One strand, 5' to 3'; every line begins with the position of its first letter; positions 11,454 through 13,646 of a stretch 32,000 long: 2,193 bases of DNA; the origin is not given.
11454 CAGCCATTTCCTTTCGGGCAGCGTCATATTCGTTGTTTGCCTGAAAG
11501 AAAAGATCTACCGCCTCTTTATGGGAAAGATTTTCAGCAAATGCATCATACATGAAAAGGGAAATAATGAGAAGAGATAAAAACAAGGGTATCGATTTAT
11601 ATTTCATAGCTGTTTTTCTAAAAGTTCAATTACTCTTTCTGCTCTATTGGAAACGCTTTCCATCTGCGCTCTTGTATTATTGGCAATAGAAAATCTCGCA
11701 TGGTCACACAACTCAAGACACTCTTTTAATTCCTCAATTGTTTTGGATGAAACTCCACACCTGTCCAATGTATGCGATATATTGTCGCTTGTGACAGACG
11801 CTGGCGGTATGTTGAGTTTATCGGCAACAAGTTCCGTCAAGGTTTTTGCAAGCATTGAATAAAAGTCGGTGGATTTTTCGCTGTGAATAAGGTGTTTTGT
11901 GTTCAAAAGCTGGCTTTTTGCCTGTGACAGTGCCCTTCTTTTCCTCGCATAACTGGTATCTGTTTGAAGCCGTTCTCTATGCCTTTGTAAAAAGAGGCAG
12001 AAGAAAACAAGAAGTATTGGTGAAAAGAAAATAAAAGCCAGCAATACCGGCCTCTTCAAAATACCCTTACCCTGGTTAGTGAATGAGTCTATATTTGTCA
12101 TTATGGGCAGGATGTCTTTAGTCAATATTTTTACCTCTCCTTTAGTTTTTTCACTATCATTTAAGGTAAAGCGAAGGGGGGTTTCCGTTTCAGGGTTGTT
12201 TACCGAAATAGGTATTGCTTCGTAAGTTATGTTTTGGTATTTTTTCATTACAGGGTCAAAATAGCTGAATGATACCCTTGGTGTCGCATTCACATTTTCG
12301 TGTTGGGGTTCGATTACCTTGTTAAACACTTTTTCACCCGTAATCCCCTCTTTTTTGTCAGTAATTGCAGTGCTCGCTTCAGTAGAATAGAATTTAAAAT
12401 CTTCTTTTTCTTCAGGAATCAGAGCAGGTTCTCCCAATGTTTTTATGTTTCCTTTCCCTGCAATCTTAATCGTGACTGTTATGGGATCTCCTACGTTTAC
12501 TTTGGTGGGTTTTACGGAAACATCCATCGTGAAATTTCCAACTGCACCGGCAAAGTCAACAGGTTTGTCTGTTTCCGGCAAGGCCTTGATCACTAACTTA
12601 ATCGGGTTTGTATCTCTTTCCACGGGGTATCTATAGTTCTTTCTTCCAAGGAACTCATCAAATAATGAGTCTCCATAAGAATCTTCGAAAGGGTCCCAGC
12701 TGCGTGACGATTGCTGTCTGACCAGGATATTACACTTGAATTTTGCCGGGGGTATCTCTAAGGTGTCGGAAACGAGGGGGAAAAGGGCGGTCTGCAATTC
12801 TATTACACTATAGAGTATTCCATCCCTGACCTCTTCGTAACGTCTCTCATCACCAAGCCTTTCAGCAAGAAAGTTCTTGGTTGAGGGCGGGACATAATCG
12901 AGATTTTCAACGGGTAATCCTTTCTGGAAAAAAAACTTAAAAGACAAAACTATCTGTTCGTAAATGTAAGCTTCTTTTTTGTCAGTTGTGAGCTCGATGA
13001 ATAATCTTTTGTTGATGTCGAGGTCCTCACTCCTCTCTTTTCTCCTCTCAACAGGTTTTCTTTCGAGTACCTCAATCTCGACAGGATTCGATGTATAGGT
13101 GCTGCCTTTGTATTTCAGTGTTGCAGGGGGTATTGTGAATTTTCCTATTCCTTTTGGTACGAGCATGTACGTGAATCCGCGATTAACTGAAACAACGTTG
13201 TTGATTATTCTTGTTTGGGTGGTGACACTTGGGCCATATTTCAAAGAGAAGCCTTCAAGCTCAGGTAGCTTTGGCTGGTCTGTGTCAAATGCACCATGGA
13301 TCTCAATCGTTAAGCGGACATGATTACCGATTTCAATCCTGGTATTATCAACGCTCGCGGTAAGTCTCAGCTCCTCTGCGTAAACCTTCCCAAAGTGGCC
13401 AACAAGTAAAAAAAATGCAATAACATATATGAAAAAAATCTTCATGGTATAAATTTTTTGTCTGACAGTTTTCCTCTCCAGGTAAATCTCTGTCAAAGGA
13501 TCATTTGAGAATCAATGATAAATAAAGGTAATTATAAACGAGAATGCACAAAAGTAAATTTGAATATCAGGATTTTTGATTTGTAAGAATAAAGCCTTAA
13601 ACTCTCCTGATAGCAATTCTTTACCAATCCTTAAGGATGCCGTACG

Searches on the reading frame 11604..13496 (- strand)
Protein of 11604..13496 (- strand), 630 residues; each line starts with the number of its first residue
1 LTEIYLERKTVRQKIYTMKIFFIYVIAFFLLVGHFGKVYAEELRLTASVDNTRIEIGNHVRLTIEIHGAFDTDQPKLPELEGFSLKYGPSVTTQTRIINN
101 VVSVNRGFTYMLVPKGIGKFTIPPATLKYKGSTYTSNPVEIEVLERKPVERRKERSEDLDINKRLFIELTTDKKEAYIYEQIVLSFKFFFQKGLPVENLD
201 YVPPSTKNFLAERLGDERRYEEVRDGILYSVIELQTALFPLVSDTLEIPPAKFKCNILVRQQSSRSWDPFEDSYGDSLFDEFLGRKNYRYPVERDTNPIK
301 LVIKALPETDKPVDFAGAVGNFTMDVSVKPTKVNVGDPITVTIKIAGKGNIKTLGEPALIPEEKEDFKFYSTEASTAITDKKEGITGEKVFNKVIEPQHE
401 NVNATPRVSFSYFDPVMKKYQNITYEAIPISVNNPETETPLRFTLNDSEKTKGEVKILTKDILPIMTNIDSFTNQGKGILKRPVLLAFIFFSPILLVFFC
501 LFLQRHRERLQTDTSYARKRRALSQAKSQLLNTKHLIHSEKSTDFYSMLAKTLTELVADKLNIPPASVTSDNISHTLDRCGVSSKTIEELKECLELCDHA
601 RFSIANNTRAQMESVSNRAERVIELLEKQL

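Call 11: search_protein_families(library=pfam, proteins=[window:11604-13496:-])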
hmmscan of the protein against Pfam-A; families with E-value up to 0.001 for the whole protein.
window:11604-13496:- (630 aa): 1 family
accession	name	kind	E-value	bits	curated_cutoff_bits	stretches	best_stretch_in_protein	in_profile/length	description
PF13584.12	BatD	-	1.4e-31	109.4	24.1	2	47-143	1-92/92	BatD DUF11 like domain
